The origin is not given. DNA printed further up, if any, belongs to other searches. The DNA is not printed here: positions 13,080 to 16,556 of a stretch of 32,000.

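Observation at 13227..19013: Single 1.9-kaa polypeptide combining methyltransferase, coiled coil and three glycosyltransferase-like modules (candidate all-in-one polymerase, terminator and ruler)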

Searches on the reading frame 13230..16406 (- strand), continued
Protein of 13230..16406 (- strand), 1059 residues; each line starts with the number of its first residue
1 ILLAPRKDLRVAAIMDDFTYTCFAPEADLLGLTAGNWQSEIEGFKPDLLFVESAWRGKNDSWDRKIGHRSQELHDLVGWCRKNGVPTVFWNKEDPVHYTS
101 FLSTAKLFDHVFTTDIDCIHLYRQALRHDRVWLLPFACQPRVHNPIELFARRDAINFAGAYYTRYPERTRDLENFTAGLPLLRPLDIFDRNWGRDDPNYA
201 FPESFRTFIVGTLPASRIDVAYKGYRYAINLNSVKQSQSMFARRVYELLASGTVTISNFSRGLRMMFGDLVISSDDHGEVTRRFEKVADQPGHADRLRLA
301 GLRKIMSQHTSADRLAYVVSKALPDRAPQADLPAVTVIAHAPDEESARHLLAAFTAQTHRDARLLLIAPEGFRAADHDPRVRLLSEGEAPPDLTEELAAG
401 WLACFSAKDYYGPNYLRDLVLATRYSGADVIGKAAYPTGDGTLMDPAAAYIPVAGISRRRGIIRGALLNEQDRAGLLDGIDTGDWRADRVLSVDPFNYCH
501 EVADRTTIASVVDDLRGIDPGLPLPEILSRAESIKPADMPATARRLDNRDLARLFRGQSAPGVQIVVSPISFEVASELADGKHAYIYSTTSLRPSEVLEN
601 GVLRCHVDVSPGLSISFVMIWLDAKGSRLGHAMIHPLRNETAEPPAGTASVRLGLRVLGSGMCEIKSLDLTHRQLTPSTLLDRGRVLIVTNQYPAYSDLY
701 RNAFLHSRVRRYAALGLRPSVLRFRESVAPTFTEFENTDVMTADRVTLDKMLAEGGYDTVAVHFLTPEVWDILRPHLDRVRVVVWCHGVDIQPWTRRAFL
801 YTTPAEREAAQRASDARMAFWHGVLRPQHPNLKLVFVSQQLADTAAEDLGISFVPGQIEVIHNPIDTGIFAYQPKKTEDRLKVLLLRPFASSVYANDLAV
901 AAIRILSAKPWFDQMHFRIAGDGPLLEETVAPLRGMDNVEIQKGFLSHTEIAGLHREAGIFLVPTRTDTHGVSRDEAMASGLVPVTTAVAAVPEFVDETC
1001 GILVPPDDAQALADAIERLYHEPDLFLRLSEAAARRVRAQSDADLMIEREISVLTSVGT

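Call 50: search_protein_families(library=pfam, proteins=[L006:6872-10012:+, L013:8063-10000:+, L070:7358-10000:+, L035:7775-10000:+, L031:7925-10000:+, L053:7907-10015:+, L021:7271-10000:+, L025:8717-10000:+, L062:3422-5272:+, L076:8420-10000:+], max_evalue=0.001)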
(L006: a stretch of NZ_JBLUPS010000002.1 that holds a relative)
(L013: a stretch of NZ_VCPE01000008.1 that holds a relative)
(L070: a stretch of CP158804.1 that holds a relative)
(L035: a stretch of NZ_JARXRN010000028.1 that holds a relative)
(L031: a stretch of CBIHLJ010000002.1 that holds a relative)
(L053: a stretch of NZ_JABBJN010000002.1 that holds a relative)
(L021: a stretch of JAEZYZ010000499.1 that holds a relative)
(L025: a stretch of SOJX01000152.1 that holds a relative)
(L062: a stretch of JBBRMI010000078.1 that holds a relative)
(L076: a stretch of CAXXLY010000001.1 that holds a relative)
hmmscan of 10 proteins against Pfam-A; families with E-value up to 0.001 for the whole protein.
L006:6872-10012:+ (1047 aa): 7 families
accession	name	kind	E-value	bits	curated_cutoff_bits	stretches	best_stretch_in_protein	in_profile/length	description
PF08241.18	Methyltransf_11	-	1e-16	61.8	21.2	1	59-158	1-95/95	Methyltransferase domain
PF13489.12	Methyltransf_23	-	6.3e-16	59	27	1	52-198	20-153/164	Methyltransferase domain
PF08242.18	Methyltransf_12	-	7.8e-15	55.8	30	1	59-156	1-98/98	Methyltransferase domain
PF13649.12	Methyltransf_25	-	8.6e-15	55.7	27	1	58-154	1-97/97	Methyltransferase domain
PF13847.12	Methyltransf_31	-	2.6e-13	50.3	27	1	54-161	3-112/145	Methyltransferase domain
PF05175.20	MTS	-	1.1e-05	25.5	23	1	54-159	31-139/170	Methyltransferase small domain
PF10046.14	BLOC1_2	-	0.00078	20.2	33.4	1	315-378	31-93/96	Biogenesis of lysosome-related organelles complex-1 subunit 2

L013:8063-10000:+ (646 aa): 10 families
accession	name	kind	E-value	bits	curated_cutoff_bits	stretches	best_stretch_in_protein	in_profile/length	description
PF08241.18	Methyltransf_11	-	9e-18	65.1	21.2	1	63-162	1-95/95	Methyltransferase domain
PF13489.12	Methyltransf_23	-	6.8e-16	58.9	27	1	56-167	20-121/164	Methyltransferase domain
PF08242.18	Methyltransf_12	-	9.8e-16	58.7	30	1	63-160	1-98/98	Methyltransferase domain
PF13649.12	Methyltransf_25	-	2.1e-15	57.6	27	1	62-158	1-97/97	Methyltransferase domain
PF13847.12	Methyltransf_31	-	4e-15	56.2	27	1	59-164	4-111/145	Methyltransferase domain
PF02353.26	CMAS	-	5.7e-06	26.3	27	1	57-162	61-164/273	Mycolic acid cyclopropane synthetase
PF05175.20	MTS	-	1.1e-05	25.5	23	1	59-162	32-138/170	Methyltransferase small domain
PF07021.18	MetW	-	1.5e-05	25.1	21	1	58-155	13-103/193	Methionine biosynthesis protein MetW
PF01209.24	Ubie_methyltran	-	0.00021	21.2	20.1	1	48-162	37-151/233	ubiE/COQ5 methyltransferase family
PF05958.17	tRNA_U5-meth_tr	-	0.00055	19.5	23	0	48-102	189-245/357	tRNA (Uracil-5-)-methyltransferase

L070:7358-10000:+ (881 aa): 8 families
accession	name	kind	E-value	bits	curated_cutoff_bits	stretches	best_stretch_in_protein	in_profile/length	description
PF13489.12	Methyltransf_23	-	5.1e-17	62.5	27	1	52-162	20-120/164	Methyltransferase domain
PF08242.18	Methyltransf_12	-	1.8e-16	61.1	30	1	59-156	1-98/98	Methyltransferase domain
PF13649.12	Methyltransf_25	-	2.5e-16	60.6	27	1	58-154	1-97/97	Methyltransferase domain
PF08241.18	Methyltransf_11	-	9.5e-16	58.7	21.2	1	59-158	1-95/95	Methyltransferase domain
PF13847.12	Methyltransf_31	-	1e-15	58.1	27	1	54-159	3-110/145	Methyltransferase domain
PF05175.20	MTS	-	9.2e-07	29.1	23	1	55-158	32-138/170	Methyltransferase small domain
PF05401.17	NodS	-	4.3e-06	27.2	24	1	46-159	31-145/201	Nodulation protein S (NodS)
PF06325.19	PrmA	-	9.5e-05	22.5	22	1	54-158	161-258/296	Ribosomal protein L11 methyltransferase (PrmA)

L035:7775-10000:+ (742 aa): 8 families
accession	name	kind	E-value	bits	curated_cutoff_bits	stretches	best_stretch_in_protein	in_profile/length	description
PF13489.12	Methyltransf_23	-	6.7e-15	55.6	27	1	240-349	20-120/164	Methyltransferase domain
PF08242.18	Methyltransf_12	-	2.6e-13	51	30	1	247-343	1-98/98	Methyltransferase domain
PF13649.12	Methyltransf_25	-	1.8e-11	45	27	1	246-341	1-97/97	Methyltransferase domain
PF08241.18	Methyltransf_11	-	2.8e-11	44.3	21.2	1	247-345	1-95/95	Methyltransferase domain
PF13847.12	Methyltransf_31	-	4e-11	43.2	27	1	243-356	4-120/145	Methyltransferase domain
PF05175.20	MTS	-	3.2e-06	27.3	23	1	243-345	32-138/170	Methyltransferase small domain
PF03848.20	TehB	-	9.5e-05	22.3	20.4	1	244-345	32-132/193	Tellurite resistance protein TehB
PF02353.26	CMAS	-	0.00017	21.4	27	1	242-346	62-165/273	Mycolic acid cyclopropane synthetase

L031:7925-10000:+ (692 aa): 3 families
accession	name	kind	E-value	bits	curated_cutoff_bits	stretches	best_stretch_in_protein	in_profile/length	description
PF13692.12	Glyco_trans_1_4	-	3.6e-10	40.7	27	1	503-634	15-142/142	Glycosyl transferases group 1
PF00534.26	Glycos_transf_1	-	1.5e-06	28.3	26.4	1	588-646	112-170/172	Glycosyl transferases group 1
PF13524.12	Glyco_trans_1_2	-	0.00068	20.1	25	0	588-663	70-143/144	Glycosyl transferase-like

L053:7907-10015:+ (703 aa): 5 families
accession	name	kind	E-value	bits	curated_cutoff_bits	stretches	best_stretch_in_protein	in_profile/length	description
PF08241.18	Methyltransf_11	-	1.1e-08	36.1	21.2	1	53-152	1-94/95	Methyltransferase domain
PF13847.12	Methyltransf_31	-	8.5e-08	32.4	27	1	49-153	4-109/145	Methyltransferase domain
PF13649.12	Methyltransf_25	-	5.6e-07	30.6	27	1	52-149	1-97/97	Methyltransferase domain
PF08242.18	Methyltransf_12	-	0.00021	22.4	30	1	53-151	1-98/98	Methyltransferase domain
PF01209.24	Ubie_methyltran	-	0.00029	20.7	20.1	1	34-154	46-152/233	ubiE/COQ5 methyltransferase family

L021:7271-10000:+ (910 aa): 6 families
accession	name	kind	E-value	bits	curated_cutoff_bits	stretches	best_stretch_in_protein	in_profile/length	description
PF08241.18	Methyltransf_11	-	1e-14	55.3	21.2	1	42-142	1-95/95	Methyltransferase domain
PF08242.18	Methyltransf_12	-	4.9e-12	46.9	30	1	42-140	1-98/98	Methyltransferase domain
PF13649.12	Methyltransf_25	-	6.1e-12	46.5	27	1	41-138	1-97/97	Methyltransferase domain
PF13489.12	Methyltransf_23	-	1.7e-11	44.5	27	1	37-153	22-126/164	Methyltransferase domain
PF13847.12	Methyltransf_31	-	1.3e-09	38.4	27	1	37-143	3-110/145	Methyltransferase domain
PF08003.17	Methyltransf_9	-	0.00068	19.1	23.8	0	29-142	107-217/315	Protein of unknown function (DUF1698)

L025:8717-10000:+ (428 aa): 14 families
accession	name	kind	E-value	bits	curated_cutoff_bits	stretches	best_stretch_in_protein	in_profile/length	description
PF08241.18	Methyltransf_11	-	8.1e-18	65.3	21.2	1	51-150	1-95/95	Methyltransferase domain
PF13649.12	Methyltransf_25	-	1.4e-16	61.4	27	1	50-146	1-97/97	Methyltransferase domain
PF13847.12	Methyltransf_31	-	9.6e-16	58.2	27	1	46-153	3-112/145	Methyltransferase domain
PF08242.18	Methyltransf_12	-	2e-15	57.7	30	1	51-148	1-98/98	Methyltransferase domain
PF13489.12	Methyltransf_23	-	7.2e-14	52.3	27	1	44-187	20-153/164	Methyltransferase domain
PF05175.20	MTS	-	2.1e-07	31.1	23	1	46-150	31-138/170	Methyltransferase small domain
PF01209.24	Ubie_methyltran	-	1.1e-06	28.7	20.1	1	37-150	38-151/233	ubiE/COQ5 methyltransferase family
PF07021.18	MetW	-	3e-05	24.2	21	1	46-153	13-110/193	Methionine biosynthesis protein MetW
PF01135.25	PCMT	-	3.5e-05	24.1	20.3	1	45-152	72-173/210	Protein-L-isoaspartate(D-aspartate) O-methyltransferase (PCMT)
PF08003.17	Methyltransf_9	-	5.2e-05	22.8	23.8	1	37-152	106-219/315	Protein of unknown function (DUF1698)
PF02353.26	CMAS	-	0.0001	22.1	27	1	21-150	34-164/273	Mycolic acid cyclopropane synthetase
PF12847.13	Methyltransf_18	-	0.00012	22.5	27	1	35-121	2-88/151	Methyltransferase domain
PF21007.2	FBF1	-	0.00045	19.3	45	1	205-329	332-449/524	Fas-binding factor 1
PF03848.20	TehB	-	0.00094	19.1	20.4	0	42-160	26-142/193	Tellurite resistance protein TehB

L062:3422-5272:+ (617 aa): 8 families
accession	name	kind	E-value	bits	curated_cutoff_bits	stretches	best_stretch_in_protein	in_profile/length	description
PF08241.18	Methyltransf_11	-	9.7e-17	61.8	21.2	1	42-141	1-95/95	Methyltransferase domain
PF13489.12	Methyltransf_23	-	3.7e-15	56.5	27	1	37-169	22-141/164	Methyltransferase domain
PF13847.12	Methyltransf_31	-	2.2e-14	53.8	27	1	38-142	4-110/145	Methyltransferase domain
PF13649.12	Methyltransf_25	-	2.7e-14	54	27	1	41-137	1-97/97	Methyltransferase domain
PF08242.18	Methyltransf_12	-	5.2e-13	50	30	1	42-139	1-98/98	Methyltransferase domain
PF05175.20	MTS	-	2.4e-05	24.5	23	1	38-142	32-139/170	Methyltransferase small domain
PF02475.24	TRM5-TYW2_MTfase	-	0.00025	21.5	28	1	26-139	25-133/164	TRM5/TYW2 methyltransferase domain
PF12847.13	Methyltransf_18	-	0.00033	21.1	27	0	26-112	2-88/151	Methyltransferase domain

L076:8420-10000:+ (527 aa): 7 families
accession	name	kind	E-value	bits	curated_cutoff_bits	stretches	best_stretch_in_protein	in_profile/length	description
PF13489.12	Methyltransf_23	-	4.7e-10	39.9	27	1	29-138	7-113/164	Methyltransferase domain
PF08242.18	Methyltransf_12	-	5.8e-09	37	30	1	48-127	1-89/98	Methyltransferase domain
PF13847.12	Methyltransf_31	-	1e-08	35.4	27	1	46-145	6-116/145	Methyltransferase domain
PF08241.18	Methyltransf_11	-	5.3e-08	33.8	21.2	1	48-126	1-83/95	Methyltransferase domain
PF13649.12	Methyltransf_25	-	1.1e-07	32.9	27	1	47-120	1-81/97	Methyltransferase domain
PF03291.22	mRNA_G-N7_MeTrfase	-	2e-05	24.3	26.6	1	34-106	48-126/315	mRNA (guanine-N(7))-methyltransferase domain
PF02353.26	CMAS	-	0.00036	20.4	27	1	36-132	55-155/273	Mycolic acid cyclopropane synthetase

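Call 61: search_solved_structures(query=A1, max_evalue=0.01)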
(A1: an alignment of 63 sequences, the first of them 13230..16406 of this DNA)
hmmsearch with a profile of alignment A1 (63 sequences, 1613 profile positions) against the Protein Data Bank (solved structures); distinct sequences matched with E-value up to 0.01: 76 (the best 60 are shown).
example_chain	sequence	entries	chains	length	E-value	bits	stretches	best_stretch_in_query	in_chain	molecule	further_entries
6e59_A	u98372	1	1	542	3e-13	51.5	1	1447-1600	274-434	Substance-P receptor, GlgA glycogen synthase, Substance-P receptor chimera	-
9m88_C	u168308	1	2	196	3.3e-13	51.4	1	1447-1573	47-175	Glycogen synthase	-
2bfw_A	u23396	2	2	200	3.4e-13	51.3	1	1447-1573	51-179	GLGA GLYCOGEN SYNTHASE | PGS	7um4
6hll_A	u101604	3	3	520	3.7e-13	51.2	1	1447-1600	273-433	Substance-P receptor,GlgA glycogen synthase,Substance-P receptor | Substance-P receptor,Substance-P receptor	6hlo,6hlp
6kqi_A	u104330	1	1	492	6.5e-13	50.4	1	1447-1595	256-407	Cannabinoid receptor 1,GlgA glycogen synthase,Cannabinoid receptor 1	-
7w41_A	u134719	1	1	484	6.5e-13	50.4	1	1447-1596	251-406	Gastrin-releasing peptide receptor,GlgA glycogen synthase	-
5u09_A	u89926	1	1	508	6.9e-13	50.3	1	1447-1595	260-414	Cannabinoid receptor 1,GlgA glycogen synthase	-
9b9y_R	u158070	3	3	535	7.5e-13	50.1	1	1447-1595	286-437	Cannabinoid receptor 1,Glycogen synthase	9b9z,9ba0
7fee_A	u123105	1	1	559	8.2e-13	50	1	1447-1595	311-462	Cannabinoid receptor 1,GlgA glycogen synthase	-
6v9s_A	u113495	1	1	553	9.2e-13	49.9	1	1447-1592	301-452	Orexin receptor type 1,GlgA glycogen synthase chimera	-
4zj8_A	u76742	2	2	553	9.2e-13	49.9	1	1447-1592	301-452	human OX1R fusion protein to P.abysii glycogen synthase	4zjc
6kp6_A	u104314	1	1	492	1e-12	49.7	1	1447-1590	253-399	Muscarinic acetylcholine receptor M4,GlgA glycogen synthase,Muscarinic acetylcholine recep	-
6lfl_A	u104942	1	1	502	1.2e-12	49.5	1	1447-1591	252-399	C-X-C chemokine receptor type 2,GlgA glycogen synthase,C-X-C chemokine receptor type 2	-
4s0v_A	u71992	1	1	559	1.2e-12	49.5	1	1447-1587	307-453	Human Orexin receptor type 2 fusion protein to P. abysii Glycogen Synthase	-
5wqc_A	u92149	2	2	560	1.2e-12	49.4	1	1447-1587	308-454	Orexin receptor type 2,GlgA glycogen synthase,Orexin receptor type 2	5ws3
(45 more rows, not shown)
